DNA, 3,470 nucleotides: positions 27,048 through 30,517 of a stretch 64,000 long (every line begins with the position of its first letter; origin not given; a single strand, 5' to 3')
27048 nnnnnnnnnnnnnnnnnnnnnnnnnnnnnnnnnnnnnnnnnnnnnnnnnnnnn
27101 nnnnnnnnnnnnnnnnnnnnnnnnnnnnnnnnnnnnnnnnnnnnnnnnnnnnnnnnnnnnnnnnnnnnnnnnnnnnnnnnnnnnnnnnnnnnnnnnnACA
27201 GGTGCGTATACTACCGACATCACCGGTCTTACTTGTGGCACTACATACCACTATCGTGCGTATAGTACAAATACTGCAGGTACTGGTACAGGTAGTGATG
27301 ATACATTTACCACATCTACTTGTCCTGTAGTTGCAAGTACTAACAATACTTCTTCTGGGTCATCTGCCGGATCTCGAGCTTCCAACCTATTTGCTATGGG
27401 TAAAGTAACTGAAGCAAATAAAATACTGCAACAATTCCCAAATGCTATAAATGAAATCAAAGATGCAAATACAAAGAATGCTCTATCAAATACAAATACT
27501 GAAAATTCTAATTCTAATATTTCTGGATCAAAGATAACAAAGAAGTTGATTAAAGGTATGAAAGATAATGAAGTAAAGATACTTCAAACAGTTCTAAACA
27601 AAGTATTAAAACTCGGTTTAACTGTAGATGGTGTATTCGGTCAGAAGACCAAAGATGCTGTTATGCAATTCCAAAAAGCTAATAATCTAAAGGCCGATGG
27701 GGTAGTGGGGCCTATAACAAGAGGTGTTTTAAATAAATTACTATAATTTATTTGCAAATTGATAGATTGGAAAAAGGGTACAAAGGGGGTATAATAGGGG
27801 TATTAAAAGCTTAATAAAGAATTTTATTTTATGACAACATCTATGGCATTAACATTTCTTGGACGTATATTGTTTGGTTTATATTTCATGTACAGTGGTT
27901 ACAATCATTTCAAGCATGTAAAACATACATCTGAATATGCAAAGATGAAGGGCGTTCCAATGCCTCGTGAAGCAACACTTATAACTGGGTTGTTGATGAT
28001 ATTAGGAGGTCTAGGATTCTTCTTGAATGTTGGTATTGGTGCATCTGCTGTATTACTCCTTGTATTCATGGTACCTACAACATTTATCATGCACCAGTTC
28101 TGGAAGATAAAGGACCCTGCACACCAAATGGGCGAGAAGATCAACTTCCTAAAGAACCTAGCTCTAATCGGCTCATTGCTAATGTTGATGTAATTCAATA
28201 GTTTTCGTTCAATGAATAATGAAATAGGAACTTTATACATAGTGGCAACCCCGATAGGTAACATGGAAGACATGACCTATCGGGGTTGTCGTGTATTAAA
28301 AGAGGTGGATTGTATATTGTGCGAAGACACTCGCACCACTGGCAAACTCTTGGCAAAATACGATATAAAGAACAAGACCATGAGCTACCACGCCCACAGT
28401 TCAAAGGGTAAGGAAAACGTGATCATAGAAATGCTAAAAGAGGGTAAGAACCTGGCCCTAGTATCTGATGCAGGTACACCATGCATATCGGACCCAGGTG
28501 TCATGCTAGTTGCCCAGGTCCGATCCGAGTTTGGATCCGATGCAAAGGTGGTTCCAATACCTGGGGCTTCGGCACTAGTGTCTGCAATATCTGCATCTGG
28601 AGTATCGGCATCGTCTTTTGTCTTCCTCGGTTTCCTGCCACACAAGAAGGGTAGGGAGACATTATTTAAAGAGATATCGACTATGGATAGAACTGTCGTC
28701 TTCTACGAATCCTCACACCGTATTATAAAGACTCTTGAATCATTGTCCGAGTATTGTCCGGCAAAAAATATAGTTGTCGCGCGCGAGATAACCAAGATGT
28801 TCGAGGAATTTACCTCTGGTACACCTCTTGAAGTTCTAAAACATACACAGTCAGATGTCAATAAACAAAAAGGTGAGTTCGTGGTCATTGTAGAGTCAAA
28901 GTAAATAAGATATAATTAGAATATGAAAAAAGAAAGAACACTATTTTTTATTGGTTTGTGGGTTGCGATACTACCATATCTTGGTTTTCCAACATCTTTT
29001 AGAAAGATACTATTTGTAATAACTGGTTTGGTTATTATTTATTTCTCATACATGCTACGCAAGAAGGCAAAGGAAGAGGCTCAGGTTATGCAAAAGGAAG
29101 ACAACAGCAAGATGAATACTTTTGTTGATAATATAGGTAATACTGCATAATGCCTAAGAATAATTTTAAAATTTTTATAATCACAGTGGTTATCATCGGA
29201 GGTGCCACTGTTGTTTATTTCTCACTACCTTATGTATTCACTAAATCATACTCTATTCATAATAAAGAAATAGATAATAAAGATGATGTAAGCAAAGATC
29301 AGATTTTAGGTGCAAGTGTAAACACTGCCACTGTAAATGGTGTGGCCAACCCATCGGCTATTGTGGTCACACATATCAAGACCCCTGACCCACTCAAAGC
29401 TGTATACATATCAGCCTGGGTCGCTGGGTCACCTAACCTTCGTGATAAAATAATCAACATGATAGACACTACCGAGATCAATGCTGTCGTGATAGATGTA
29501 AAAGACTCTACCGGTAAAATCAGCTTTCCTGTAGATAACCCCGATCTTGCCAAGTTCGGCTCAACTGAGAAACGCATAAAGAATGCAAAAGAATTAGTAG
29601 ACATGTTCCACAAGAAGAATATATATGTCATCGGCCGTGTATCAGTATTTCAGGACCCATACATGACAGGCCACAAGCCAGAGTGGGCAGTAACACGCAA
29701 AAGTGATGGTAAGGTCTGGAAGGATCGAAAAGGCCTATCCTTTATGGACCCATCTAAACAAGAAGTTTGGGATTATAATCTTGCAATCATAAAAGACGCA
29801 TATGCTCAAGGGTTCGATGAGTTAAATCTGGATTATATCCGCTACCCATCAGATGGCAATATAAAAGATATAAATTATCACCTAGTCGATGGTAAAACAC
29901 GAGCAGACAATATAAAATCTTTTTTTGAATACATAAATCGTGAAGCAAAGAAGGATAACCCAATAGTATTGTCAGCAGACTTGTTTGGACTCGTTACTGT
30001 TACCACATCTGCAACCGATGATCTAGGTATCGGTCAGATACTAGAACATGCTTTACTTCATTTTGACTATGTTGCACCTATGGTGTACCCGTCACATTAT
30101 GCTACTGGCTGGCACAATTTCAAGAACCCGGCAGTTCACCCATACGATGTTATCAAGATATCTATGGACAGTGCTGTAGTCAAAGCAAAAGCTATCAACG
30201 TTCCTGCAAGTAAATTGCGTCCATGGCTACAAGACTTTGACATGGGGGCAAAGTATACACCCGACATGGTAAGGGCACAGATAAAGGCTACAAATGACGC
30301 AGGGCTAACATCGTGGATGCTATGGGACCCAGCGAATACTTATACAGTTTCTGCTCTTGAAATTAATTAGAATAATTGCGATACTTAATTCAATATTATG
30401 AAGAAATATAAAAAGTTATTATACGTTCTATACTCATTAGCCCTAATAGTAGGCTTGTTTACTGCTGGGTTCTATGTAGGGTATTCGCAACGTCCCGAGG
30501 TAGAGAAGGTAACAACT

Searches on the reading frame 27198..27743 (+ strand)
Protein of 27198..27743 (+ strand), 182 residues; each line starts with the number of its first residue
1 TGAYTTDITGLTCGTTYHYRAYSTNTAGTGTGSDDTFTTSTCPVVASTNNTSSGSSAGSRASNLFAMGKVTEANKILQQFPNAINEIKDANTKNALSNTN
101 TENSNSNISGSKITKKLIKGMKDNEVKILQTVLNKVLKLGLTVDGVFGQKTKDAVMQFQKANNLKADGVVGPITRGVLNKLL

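Call 20: find_related_loci(query=A2, collection=genome_contigs, flank=6000)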
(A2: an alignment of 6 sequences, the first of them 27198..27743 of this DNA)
Query A2 (182 aa) in genome_contigs; peptide patterns used: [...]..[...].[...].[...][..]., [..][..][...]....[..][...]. (x = any residue, [..] = any of these).
428 stretches matched a pattern; 227 encode a relative of the query (tblastn E <= 1e-3); the best 80 are kept; 80 distinct loci.
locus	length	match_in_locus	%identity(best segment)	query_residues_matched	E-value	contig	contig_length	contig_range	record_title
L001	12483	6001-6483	45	11-182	2e-32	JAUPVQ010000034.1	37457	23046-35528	MAG: Patescibacteria group bacterium isolate erpe_2018_sw_30hr_WHONDRS-SW48-000095_B_bin.94 scaffold_729432, whole genom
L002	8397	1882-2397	44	1-181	2e-32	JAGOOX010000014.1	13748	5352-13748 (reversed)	MAG: Candidatus Paceibacterota bacterium isolate Gw_Eff_bin_200 Gw_Eff_10549_length_13748_cov_4.931429, whole genome sho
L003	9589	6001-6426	39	1-181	1e-26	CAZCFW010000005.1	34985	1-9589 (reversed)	MAG TPA_asm: uncultured Candidatus Saccharibacteria bacterium isolate SRP286056_co3_59 genome assembly, contig: NODE_875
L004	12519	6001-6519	48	1-180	2e-35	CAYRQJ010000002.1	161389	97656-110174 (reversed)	MAG TPA_asm: uncultured Candidatus Saccharibacteria bacterium isolate SRP285395_co2_368 genome assembly, contig: NODE_93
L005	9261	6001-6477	34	3-182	3e-20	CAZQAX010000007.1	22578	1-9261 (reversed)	MAG TPA_asm: uncultured Candidatus Saccharibacteria bacterium isolate SRP219642_co6_271 genome assembly, contig: NODE_17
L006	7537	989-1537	33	2-178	8e-19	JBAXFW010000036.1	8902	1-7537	MAG: bacterium isolate ELA281 MAG281_36, whole genome shotgun sequence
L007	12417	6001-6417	63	2-47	2e-15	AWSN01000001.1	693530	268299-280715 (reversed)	MAG: Parcubacteria bacterium RAAC4_OD1_1 O210_OD1C00001, whole genome shotgun sequence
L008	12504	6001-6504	32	2-180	1e-14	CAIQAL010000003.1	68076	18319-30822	uncultured bacterium isolate MJ-time_bin-5891 genome assembly, contig: bin-5891:03/38, whole genome shotgun sequence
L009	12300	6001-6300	46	92-181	1e-14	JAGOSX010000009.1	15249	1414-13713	MAG: Candidatus Paceibacterota bacterium isolate Gw_Eff_bin_351 Gw_Eff_8805_length_15249_cov_13.329784, whole genome sho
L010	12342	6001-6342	42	76-180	4e-14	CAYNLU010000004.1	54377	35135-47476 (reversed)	MAG TPA_asm: uncultured Candidatus Saccharibacteria bacterium isolate SRP133034_co1_11 genome assembly, contig: NODE_386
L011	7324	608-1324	64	1-45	1e-13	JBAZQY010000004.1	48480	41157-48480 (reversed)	MAG: Candidatus Paceibacterota bacterium isolate SO_2017_GW1_135 NODE_3596_length_48480_cov_2.572974_OW334_2017, whole g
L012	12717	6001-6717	61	2-47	3e-13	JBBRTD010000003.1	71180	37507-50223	MAG: Candidatus Paceibacteria bacterium isolate La2_metabat2.186 La2_metabat2.186_K_990798L71180_cov_18.0849, whole geno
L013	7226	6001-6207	49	113-181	4e-13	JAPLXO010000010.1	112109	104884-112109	MAG: Candidatus Nomurabacteria bacterium isolate LacPavin_0818_WC45_MAG_33_25 LacPavin_0818_WC45_scaffold_163443, whole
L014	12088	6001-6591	50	94-182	7e-13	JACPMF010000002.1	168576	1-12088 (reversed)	MAG: Candidatus Sungiibacteriota bacterium isolate NC_groundwater_542_Ag_S-0.1um_47_13 S35_SO-1_scaffold_68519, whole ge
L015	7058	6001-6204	51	112-182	7e-13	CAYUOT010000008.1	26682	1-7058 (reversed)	MAG TPA_asm: uncultured Candidatus Saccharibacteria bacterium isolate SRP192927_co4_916 genome assembly, contig: NODE_31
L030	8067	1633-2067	34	43-178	6e-12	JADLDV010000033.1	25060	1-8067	MAG: Candidatus Nomurabacteria bacterium isolate SJ288 c_000001565310, whole genome shotgun sequence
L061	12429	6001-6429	74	1-44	2e-10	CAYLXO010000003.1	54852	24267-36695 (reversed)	MAG TPA_asm: uncultured Candidatus Saccharibacteria bacterium isolate SRP135725_co1_596 genome assembly, contig: NODE_45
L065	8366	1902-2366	31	30-181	3e-10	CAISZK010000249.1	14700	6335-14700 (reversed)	MAG: uncultured Bacteroidetes bacterium isolate AlinenLipids_bin-4460 genome assembly, contig: bin-4460:249/476, whole g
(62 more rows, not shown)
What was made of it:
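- Tried and rejected: The best match was 48% identity (call 20).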

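Call 61: search_protein_families(library=pfam, proteins=[L001:3166-6486:+, L002:397-2403:+, L003:4084-6435:+, L004:4612-6519:+, L005:3820-6486:+, L006:2-1540:+, L007:4729-8367:+, L061:4804-9699:+, L030:1-2070:+, L065:3-2375:+], max_evalue=0.0001)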
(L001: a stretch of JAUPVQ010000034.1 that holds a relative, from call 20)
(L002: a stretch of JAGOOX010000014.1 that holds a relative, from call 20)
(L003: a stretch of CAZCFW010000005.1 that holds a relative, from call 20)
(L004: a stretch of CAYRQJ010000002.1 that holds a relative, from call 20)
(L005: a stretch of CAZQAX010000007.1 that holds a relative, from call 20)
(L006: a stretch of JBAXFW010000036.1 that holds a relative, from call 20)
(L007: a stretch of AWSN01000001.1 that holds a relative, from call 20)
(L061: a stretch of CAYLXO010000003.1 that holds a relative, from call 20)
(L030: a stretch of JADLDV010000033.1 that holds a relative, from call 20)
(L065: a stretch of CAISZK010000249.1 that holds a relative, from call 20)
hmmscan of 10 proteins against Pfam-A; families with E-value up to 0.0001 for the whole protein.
L001:3166-6486:+ (1107 aa): 11 families
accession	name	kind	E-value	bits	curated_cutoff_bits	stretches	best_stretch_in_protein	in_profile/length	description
PF01436.27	NHL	-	5.6e-80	260.1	20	6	243-270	1-28/28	NHL repeat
PF17170.10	DUF5128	-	3.1e-28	99.3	22.9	5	823-889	53-121/321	6-bladed beta-propeller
PF25021.1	TEN_NHL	-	5.1e-22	78.8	27.1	0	240-284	138-180/357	Teneurin NHL domain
PF06739.17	SBBP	-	3.4e-20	72.1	20.5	0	229-260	2-29/38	Beta-propeller repeat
PF08450.18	SGL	-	1.4e-16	61.3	26.3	0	242-333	132-226/246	SMP-30/Gluconolactonase/LRE-like region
PF01471.23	PG_binding_1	-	2.6e-11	44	23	1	1066-1101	21-56/57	Putative peptidoglycan binding domain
PF22701.2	Mala_s_1-like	-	1.8e-08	34.8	27.5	0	247-361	43-159/195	Mal s 1 allergenic protein-like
PF13449.12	Phytase-like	-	2.9e-06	27.8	27.6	0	201-233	72-104/284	Esterase-like activity of phytase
PF09374.15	PG_binding_3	-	6.7e-06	26.6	24.6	0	1056-1080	3-32/76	Predicted Peptidoglycan domain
PF09000.15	Cytotoxic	-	7.4e-06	26.7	22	0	726-758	33-65/80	Cytotoxic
PF03022.22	MRJP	-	7.5e-06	25.9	19.8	0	248-330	190-273/288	Major royal jelly protein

L002:397-2403:+ (669 aa): 2 families
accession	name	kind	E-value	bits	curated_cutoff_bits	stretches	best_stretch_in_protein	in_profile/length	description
PF01471.23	PG_binding_1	-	6.3e-06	26.7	23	1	599-651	1-45/57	Putative peptidoglycan binding domain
PF14101.11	DUF4275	-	5.8e-05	23.8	27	0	116-149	92-125/139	Domain of unknown function (DUF4275)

L003:4084-6435:+ (784 aa): 3 families
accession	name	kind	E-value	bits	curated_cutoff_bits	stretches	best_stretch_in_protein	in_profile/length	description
PF06739.17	SBBP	-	6e-31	106.5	20.5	2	95-124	1-31/38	Beta-propeller repeat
PF01471.23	PG_binding_1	-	2.4e-12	47.3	23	1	729-776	7-55/57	Putative peptidoglycan binding domain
PF09374.15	PG_binding_3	-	6.8e-05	23.4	24.6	0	729-757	5-34/76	Predicted Peptidoglycan domain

L004:4612-6519:+ (636 aa): 2 families
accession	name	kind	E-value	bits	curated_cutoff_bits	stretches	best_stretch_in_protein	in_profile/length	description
PF17164.10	DUF5122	-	4.4e-78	257.7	27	5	166-201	1-36/36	Domain of unknown function (DUF5122) beta-propeller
PF01471.23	PG_binding_1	-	5.1e-10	39.8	23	1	570-621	2-45/57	Putative peptidoglycan binding domain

L005:3820-6486:+ (889 aa): 7 families
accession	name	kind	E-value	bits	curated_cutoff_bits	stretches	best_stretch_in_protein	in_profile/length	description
PF13964.12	Kelch_6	-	8.9e-25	86.3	25.3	0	142-187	2-50/50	Kelch motif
PF01344.31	Kelch_1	-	2.6e-23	81.6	20.1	1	56-91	11-46/46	Kelch motif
PF25210.1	Kelch_FKB95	-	1e-14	55.3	70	0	259-355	50-146/268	FKB95, Kelch-repeats domain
PF13418.12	Kelch_4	-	1.2e-12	48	21.6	0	45-89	1-46/49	Galactose oxidase, central domain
PF07646.21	Kelch_2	-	2.7e-08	33.8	21.3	0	51-90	6-47/48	Kelch motif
PF01471.23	PG_binding_1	-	2.7e-07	31.1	23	1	820-878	4-53/57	Putative peptidoglycan binding domain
PF16656.11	Pur_ac_phosph_N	-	3.7e-06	27.8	30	1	685-751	9-83/93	Purple acid Phosphatase, N-terminal domain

L006:2-1540:+ (513 aa): 1 family
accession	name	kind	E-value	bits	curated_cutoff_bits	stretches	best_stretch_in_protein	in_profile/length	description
PF01471.23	PG_binding_1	-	1.3e-15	57.8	23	1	449-509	2-54/57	Putative peptidoglycan binding domain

L007:4729-8367:+ (1213 aa): 13 families
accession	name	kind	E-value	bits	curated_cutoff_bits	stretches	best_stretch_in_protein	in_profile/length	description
PF01344.31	Kelch_1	-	2.5e-46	155.2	20.1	3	751-797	1-46/46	Kelch motif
PF24681.1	Kelch_KLHDC2_KLHL20_DRC7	-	4.3e-35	121.5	50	2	757-964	4-221/221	KLHDC2/KLHL20/DRC7 Kelch-repeats domain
PF25210.1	Kelch_FKB95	-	4.6e-33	115.4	70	4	757-888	38-163/268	FKB95, Kelch-repeats domain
PF13964.12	Kelch_6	-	9.7e-33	111.5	25.3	2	752-800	2-50/50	Kelch motif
PF13517.12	FG-GAP_3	-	4.3e-26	91.7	26.9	2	98-157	2-61/61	FG-GAP-like repeat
PF24981.1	Beta-prop_ATRN-LZTR1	-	2.1e-24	86.7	50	2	693-888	28-249/289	Attractin/LZTR1 beta-propeller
PF13418.12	Kelch_4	-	6.7e-24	84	21.6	1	897-938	1-43/49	Galactose oxidase, central domain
PF07646.21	Kelch_2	-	2.5e-20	71.7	21.3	0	752-796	2-47/48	Kelch motif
PF01471.23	PG_binding_1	-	1.6e-15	57.5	23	1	1148-1212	1-57/57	Putative peptidoglycan binding domain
PF13415.12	Kelch_3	-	2e-14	53.8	22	1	860-906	4-48/48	Galactose oxidase, central domain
PF24996.1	NANM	-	3.4e-12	46.3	45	1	705-772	54-127/350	N-acetylneuraminate epimerase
PF01839.29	FG-GAP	-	2e-06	28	22.1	0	42-69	3-36/37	FG-GAP repeat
PF13854.13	Kelch_HCF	-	3.8e-05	23.5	113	0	911-1010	203-300/345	Host cell factor, Kelch-repeats domain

L061:4804-9699:+ (1632 aa): 6 families
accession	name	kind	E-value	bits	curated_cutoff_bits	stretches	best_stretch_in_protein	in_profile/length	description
PF00041.27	fn3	-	2.4e-80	265.2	25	6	1128-1214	3-82/84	Fibronectin type III domain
PF25059.1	FN3_DSCAM-DSCAML_C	-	1.4e-50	170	39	4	665-728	14-76/89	DSCAM/DSCAML C-terminal Fn3-like domain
PF16656.11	Pur_ac_phosph_N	-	5.8e-20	72.1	30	0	1131-1203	6-83/93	Purple acid Phosphatase, N-terminal domain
PF01108.23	Tissue_fac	-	9.2e-18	64.5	27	0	1119-1203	16-101/107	Tissue factor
PF25788.1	Ig_Rha78A_N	-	2.6e-09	37.7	27.4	0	653-730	17-98/105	Rha78A-like, N-terminal immunoglobulin domain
PF01471.23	PG_binding_1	-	6.3e-05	23.5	23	0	1562-1600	3-41/57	Putative peptidoglycan binding domain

L030:1-2070:+ (690 aa): 2 families
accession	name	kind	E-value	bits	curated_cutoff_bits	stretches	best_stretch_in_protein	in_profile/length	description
PF01471.23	PG_binding_1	-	6.5e-16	58.7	23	1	627-685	3-53/57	Putative peptidoglycan binding domain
PF16656.11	Pur_ac_phosph_N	-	4.3e-06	27.6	30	1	307-389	7-93/93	Purple acid Phosphatase, N-terminal domain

L065:3-2375:+ (791 aa): 2 families
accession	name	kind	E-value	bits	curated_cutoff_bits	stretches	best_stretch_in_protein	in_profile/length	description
PF02368.24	Big_2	-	9.9e-10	38.7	22.8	1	547-617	4-73/79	Bacterial Ig-like domain (group 2)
PF01471.23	PG_binding_1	-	4.2e-09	36.9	23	1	721-782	2-54/57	Putative peptidoglycan binding domain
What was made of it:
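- Pfam shows NHL x2, SBBP, Kelch, FG-GAP+Kelch, fn3 xN or Big_2 heads on PG_binding_1-tailed proteins from that scan (call 61).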

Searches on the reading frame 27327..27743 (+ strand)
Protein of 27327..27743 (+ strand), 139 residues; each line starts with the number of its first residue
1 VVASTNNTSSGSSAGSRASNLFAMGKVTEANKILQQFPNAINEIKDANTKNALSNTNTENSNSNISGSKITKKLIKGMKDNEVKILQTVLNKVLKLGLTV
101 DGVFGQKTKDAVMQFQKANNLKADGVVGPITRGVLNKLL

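Call 82: search_protein_families(library=pfam, proteins=[window:27327-27743:+], max_evalue=10)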
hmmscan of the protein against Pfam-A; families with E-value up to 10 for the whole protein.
window:27327-27743:+ (139 aa): 5 families
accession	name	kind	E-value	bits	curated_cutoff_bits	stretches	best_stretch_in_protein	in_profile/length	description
PF01471.23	PG_binding_1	-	5.8e-17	62.1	23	1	80-135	2-57/57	Putative peptidoglycan binding domain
PF09374.15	PG_binding_3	-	4.9e-05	23.9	24.6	1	82-114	2-33/76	Predicted Peptidoglycan domain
PF08133.16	Nuclease_act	-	0.005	17.4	25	1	111-128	8-24/26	Anticodon nuclease activator family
PF08823.16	PG_binding_2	-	0.015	16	21.1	1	85-123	20-58/74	Putative peptidoglycan binding domain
PF13174.12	TPR_6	-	0.095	13.8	26.3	1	18-37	7-26/33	Tetratricopeptide repeat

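Call 83: search_solved_structures(query=window:27327-27743:+, max_evalue=1)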
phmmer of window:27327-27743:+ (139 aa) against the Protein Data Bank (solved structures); distinct sequences matched with E-value up to 1: 19.
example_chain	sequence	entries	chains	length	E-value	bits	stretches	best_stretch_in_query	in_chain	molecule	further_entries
5tv7_A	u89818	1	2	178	3.4e-09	40.1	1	56-138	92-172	Putative peptidoglycan-binding/hydrolysing protein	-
7rum_A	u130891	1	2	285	3.3e-06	30.5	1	75-131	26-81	Endolysin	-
3bkh_A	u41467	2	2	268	4.2e-06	30.2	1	69-131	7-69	lytic transglycosylase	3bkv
9xps_S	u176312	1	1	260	2.2e-05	27.9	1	72-131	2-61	Endolysin gp144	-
1lbu_A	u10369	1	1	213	3.3e-05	27.3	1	98-133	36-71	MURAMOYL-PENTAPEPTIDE CARBOXYPEPTIDASE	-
5nm7_G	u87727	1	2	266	3.4e-05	27.2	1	83-135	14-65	Peptidoglycan-binding domain 1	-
4lpq_A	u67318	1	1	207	0.00015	25.1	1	81-136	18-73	ErfK/YbiS/YcfS/YnhG family protein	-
4xxt_A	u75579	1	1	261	0.0004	23.8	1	50-137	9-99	Fusion of predicted Zn-dependent amidase/peptidase (Cell wall hydrolase/DD-carboxypeptidas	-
4nso_A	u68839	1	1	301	0.0063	19.9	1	77-118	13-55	Effector protein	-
7oa8_A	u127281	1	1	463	0.037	17.5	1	35-104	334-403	PilC minor pilin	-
6tci_A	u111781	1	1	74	0.063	16.7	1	98-137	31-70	Spore cortex-lytic enzyme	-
4c2f_A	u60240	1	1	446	0.12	15.8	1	76-137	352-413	CARBOXY-TERMINAL PROCESSING PROTEASE CTPB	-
4c2c_A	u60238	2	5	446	0.12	15.8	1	76-137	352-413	CARBOXY-TERMINAL PROCESSING PROTEASE CTPB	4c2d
4c2g_A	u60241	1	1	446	0.12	15.8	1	76-137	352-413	CARBOXY-TERMINAL PROCESSING PROTEASE CTPB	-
4c2e_A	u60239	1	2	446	0.16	15.4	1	76-137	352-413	CARBOXY-TERMINAL PROCESSING PROTEASE CTPB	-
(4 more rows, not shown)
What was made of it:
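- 27564..27746 (+): PG_binding_1 domain, tail type 1 (aa 587-646), and the stop codon. PDB sequence relatives include 5tv7, phiKZ gp144 (3bkh) and 1lbu (call 83).
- On PG_binding_1 (PF01471): Sequence relatives in the PDB include 5tv7, 3bkh and 1lbu (call 83).
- PG_binding_1 is best known from wall hydrolases and endolysins (call 83), so it could target a foreign wall. PG_binding_1 relatives with solved structures are mostly endolysins, carboxypeptidases, SleB and L,D-transpeptidases (call 83).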

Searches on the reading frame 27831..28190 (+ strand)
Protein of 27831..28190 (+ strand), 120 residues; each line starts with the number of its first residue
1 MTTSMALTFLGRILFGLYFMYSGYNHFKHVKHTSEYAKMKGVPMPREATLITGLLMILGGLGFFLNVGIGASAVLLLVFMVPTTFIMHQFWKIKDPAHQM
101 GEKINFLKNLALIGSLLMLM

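Call 73: search_protein_families(library=pfam, proteins=[window:27831-28190:+], max_evalue=0.001)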
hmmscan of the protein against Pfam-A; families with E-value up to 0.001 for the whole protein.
window:27831-28190:+ (120 aa): 3 families
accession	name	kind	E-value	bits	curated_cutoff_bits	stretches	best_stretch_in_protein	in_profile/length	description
PF07681.17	DoxX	-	2.1e-12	48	23.6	1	8-89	2-85/85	DoxX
PF05514.17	HR_lesion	-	1.5e-08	35.4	22.6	1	55-118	72-134/138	HR-like lesion-inducing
PF07291.16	MauE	-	0.00018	22.3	27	1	6-89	3-93/128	Methylamine utilisation protein MauE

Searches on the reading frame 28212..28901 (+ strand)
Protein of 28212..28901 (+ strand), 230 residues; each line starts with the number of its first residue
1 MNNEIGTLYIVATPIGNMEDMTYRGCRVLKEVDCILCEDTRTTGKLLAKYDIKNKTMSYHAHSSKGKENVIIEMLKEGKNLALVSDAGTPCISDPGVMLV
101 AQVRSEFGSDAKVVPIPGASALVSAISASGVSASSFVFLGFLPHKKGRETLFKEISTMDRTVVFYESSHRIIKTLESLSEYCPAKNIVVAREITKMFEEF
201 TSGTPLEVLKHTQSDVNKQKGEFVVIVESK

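Call 73: search_protein_families(library=pfam, proteins=[window:28212-28901:+], max_evalue=0.001)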
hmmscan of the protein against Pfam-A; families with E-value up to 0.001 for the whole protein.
window:28212-28901:+ (230 aa): 1 family
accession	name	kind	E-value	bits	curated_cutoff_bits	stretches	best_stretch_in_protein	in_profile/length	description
PF00590.25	TP_methylase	-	1.7e-28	100.4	27.8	1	7-204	1-207/212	Tetrapyrrole (Corrin/Porphyrin) Methylases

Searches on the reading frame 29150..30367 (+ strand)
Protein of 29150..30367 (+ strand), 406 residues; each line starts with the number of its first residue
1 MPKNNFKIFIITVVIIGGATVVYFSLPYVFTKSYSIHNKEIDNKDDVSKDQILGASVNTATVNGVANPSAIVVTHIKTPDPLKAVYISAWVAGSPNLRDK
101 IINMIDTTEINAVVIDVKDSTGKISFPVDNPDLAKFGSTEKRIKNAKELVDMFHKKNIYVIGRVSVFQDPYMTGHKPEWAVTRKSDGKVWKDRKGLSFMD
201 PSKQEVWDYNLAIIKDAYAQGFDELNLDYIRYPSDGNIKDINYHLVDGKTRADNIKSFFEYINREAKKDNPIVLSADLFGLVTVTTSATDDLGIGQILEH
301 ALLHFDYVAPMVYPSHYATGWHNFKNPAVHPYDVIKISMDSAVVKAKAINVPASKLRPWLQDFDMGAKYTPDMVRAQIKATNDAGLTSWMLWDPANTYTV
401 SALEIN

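Call 73: search_protein_families(library=pfam, proteins=[window:29150-30367:+], max_evalue=0.001)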
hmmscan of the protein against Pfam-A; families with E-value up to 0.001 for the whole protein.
window:29150-30367:+ (406 aa): 4 families
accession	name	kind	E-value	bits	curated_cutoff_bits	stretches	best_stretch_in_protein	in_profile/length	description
PF13200.12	DUF4015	-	1.4e-96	323.8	27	1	84-398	1-313/313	Putative glycosyl hydrolase domain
PF14871.12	GHL6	-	2.5e-06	28.2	35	1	101-193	5-89/132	Hypothetical glycosyl hydrolase 6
PF03537.19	Glyco_hydro_114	-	0.00035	20.3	27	1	144-267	26-144/231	Glycoside-hydrolase family GH114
PF16240.10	DUF4899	-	0.00046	19.9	25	1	203-283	27-107/283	Domain of unknown function (DUF4899)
